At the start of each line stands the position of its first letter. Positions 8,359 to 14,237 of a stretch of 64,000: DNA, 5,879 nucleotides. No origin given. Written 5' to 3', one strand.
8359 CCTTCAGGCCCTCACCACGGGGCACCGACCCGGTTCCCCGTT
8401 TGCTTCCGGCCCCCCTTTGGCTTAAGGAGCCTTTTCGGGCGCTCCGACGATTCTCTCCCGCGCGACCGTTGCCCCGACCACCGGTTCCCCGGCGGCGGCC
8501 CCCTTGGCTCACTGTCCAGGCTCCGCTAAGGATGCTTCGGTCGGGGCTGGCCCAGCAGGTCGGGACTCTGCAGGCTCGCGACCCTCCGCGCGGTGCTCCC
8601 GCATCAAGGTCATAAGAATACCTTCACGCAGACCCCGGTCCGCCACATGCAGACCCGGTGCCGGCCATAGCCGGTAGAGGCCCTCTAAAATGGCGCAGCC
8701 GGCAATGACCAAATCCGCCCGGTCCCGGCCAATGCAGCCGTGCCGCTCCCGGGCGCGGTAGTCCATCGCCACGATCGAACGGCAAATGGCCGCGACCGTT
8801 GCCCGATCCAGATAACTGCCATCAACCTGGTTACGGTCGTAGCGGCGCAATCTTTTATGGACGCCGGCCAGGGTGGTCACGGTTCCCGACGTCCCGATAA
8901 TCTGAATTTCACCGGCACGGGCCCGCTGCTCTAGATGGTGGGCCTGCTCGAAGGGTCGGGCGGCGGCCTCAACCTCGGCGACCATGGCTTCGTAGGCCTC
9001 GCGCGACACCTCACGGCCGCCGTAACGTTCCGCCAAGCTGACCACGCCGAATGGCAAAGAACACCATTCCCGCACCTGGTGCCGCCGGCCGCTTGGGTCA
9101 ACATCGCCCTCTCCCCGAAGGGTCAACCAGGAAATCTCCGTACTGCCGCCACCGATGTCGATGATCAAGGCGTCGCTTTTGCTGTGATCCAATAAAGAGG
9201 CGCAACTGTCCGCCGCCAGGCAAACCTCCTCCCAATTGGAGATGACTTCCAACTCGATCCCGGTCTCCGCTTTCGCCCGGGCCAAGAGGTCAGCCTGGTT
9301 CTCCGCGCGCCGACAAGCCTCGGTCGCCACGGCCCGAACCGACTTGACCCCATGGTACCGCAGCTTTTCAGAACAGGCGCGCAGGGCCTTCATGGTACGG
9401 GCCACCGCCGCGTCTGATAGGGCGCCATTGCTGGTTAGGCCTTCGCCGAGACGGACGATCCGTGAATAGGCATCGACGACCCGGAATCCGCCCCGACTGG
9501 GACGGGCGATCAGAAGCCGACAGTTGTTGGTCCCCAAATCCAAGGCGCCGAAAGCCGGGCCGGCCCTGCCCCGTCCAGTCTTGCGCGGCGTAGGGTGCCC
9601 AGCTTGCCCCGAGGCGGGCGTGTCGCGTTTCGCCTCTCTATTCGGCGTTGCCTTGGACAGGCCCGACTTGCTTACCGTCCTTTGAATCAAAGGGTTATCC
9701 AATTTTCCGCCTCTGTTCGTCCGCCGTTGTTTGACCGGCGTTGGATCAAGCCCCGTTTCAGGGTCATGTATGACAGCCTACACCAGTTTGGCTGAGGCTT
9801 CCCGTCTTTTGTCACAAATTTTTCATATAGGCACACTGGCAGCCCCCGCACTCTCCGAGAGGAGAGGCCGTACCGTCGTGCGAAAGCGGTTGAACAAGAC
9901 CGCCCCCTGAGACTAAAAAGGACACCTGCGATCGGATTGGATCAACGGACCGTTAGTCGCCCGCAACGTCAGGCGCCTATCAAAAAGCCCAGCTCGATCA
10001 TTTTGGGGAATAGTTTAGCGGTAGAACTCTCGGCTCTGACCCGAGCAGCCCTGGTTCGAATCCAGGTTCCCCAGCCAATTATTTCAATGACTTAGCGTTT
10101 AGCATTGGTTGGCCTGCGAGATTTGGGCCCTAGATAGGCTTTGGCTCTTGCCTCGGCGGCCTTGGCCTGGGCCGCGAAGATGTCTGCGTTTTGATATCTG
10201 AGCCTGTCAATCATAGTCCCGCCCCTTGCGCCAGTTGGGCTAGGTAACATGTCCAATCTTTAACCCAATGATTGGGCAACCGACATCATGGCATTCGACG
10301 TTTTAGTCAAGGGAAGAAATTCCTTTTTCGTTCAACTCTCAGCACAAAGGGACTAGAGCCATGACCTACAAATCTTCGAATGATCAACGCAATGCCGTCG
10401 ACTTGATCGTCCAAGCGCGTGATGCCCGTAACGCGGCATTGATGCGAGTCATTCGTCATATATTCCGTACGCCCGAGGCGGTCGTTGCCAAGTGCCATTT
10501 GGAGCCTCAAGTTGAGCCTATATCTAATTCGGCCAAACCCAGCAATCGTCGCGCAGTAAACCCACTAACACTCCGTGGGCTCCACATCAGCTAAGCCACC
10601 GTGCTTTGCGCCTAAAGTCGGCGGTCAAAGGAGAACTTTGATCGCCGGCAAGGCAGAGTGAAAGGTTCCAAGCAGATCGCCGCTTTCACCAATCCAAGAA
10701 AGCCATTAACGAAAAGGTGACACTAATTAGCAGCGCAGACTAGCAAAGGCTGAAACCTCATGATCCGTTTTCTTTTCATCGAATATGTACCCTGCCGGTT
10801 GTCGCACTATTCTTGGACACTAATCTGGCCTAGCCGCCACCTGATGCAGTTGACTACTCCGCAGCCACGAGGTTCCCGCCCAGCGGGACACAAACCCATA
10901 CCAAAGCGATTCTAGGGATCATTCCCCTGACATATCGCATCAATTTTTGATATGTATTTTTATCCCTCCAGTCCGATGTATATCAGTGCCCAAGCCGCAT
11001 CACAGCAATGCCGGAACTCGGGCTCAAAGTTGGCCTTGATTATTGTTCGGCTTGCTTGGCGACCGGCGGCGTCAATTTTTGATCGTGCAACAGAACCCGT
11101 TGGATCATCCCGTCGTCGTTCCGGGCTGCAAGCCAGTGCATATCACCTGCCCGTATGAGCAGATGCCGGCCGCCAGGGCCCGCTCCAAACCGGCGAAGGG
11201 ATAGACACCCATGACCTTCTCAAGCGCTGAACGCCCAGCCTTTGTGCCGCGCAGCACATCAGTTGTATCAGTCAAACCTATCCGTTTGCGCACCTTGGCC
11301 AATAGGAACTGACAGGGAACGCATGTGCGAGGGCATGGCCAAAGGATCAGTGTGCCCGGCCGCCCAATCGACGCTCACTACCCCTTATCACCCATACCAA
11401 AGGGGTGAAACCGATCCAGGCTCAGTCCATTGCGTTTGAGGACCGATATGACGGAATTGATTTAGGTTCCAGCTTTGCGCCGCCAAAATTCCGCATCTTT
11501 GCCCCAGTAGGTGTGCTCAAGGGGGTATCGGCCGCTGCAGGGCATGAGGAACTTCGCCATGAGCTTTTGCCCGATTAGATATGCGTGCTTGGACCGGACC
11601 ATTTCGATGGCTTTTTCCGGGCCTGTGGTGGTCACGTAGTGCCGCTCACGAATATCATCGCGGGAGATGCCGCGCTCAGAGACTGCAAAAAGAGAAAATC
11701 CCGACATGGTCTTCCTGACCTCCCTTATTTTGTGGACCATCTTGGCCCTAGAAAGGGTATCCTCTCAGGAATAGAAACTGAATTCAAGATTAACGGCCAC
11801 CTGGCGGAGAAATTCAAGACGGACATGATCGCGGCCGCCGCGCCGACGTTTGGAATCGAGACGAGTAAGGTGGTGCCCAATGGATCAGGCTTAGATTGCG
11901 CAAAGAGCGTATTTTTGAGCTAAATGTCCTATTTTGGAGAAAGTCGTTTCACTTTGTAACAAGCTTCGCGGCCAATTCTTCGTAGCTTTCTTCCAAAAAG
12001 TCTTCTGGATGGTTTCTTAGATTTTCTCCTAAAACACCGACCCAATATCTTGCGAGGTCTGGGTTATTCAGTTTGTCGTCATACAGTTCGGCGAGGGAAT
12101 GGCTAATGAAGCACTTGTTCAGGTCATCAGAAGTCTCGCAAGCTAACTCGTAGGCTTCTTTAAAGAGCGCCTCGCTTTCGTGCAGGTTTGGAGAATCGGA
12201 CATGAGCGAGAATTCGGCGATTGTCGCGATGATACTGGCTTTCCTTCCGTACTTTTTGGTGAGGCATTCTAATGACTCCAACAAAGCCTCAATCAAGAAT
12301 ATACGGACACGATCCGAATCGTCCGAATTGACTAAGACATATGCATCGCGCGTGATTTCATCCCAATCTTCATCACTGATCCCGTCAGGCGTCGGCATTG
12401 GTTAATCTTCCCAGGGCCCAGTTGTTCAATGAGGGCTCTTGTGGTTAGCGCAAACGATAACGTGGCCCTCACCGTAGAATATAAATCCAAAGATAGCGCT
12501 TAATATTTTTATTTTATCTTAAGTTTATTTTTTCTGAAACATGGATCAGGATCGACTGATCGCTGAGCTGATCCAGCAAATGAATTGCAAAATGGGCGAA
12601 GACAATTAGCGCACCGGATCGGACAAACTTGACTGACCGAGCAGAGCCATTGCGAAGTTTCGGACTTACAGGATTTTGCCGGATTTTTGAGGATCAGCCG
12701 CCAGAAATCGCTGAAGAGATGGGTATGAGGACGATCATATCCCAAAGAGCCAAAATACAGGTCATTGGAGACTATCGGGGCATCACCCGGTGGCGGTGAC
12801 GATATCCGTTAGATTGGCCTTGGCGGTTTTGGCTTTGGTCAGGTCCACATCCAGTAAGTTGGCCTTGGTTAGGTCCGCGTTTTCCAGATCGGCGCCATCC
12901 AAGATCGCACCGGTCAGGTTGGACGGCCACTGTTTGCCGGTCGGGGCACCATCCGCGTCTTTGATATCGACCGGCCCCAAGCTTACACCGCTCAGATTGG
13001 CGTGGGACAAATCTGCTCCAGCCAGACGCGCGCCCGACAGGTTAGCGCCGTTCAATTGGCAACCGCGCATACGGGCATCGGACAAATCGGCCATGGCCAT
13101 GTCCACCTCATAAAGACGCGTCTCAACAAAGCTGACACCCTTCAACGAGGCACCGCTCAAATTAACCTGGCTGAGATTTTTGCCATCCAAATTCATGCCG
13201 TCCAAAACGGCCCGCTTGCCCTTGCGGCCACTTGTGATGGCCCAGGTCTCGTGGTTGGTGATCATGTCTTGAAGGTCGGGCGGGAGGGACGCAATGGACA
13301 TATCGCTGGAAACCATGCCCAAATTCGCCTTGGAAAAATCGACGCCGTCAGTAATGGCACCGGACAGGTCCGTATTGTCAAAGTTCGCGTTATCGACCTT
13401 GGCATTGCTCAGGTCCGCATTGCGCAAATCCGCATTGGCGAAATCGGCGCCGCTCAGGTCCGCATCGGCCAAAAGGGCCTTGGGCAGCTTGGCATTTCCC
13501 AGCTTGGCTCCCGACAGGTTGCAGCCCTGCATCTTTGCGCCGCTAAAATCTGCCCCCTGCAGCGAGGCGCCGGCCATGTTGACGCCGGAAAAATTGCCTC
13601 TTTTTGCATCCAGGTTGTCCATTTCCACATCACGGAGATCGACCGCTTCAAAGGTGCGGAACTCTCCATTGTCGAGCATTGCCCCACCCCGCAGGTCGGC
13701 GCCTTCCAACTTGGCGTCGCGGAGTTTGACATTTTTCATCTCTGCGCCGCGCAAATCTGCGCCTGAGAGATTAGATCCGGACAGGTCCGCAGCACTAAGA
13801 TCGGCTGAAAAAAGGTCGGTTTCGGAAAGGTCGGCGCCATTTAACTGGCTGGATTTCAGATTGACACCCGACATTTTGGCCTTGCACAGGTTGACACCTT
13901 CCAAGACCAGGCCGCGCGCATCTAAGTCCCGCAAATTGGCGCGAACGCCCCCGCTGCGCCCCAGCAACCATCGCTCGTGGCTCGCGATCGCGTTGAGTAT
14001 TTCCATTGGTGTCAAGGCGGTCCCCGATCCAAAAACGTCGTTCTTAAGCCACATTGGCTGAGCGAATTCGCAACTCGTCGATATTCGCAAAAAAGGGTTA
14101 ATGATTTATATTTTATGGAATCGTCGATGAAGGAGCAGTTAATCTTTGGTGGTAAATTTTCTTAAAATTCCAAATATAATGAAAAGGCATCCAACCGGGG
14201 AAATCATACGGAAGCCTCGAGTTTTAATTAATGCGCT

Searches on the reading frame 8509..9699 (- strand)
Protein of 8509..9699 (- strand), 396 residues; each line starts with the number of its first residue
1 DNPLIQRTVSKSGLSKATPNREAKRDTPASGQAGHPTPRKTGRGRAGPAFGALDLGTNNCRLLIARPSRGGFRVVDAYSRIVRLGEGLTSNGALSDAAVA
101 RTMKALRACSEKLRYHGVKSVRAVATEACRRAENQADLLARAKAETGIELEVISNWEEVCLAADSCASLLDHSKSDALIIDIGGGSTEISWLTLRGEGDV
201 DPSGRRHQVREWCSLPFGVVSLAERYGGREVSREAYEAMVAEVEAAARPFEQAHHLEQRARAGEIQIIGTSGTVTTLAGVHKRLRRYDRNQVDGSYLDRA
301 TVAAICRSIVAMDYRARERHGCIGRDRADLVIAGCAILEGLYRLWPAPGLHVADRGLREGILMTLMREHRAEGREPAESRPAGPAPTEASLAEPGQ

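Call 45: search_protein_families(library=pfam, proteins=[window:8509-9699:-], max_evalue=0.0001)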
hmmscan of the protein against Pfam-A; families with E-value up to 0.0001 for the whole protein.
window:8509-9699:- (396 aa): 1 family
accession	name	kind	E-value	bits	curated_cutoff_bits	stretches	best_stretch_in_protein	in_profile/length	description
PF02541.22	Ppx-GppA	-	8.1e-48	163.7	27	1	64-369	2-285/285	Ppx/GppA phosphatase family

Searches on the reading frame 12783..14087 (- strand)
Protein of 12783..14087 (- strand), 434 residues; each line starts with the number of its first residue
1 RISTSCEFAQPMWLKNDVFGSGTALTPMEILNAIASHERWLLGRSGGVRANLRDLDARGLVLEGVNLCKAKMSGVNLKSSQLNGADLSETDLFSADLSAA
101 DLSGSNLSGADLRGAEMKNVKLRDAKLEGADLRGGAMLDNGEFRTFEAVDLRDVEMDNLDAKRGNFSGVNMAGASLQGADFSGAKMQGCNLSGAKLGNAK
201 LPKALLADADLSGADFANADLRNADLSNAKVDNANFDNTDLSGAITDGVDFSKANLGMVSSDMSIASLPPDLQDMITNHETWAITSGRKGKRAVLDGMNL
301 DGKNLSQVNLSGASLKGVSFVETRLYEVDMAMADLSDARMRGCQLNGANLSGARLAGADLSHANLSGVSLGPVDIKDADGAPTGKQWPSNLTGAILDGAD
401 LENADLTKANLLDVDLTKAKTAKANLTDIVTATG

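Call 44: search_protein_families(library=pfam, proteins=[window:12783-14087:-], max_evalue=0.0001)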
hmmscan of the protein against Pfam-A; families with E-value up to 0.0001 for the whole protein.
window:12783-14087:- (434 aa): 4 families
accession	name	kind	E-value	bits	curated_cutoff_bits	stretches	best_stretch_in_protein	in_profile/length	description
PF00805.28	Pentapeptide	-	4.1e-73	240.8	20.2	8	95-134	1-40/40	Pentapeptide repeats (8 copies)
PF13599.13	Pentapeptide_4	-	2.6e-33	114.3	38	3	163-236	5-78/78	Pentapeptide repeat region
PF13576.12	Pentapeptide_3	-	6.5e-29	100.3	27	1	212-254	2-47/48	Pentapeptide repeats (9 copies)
PF25296.1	Decapeptide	-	3.3e-07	30.5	45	0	79-133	14-68/74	Decapeptide repeat region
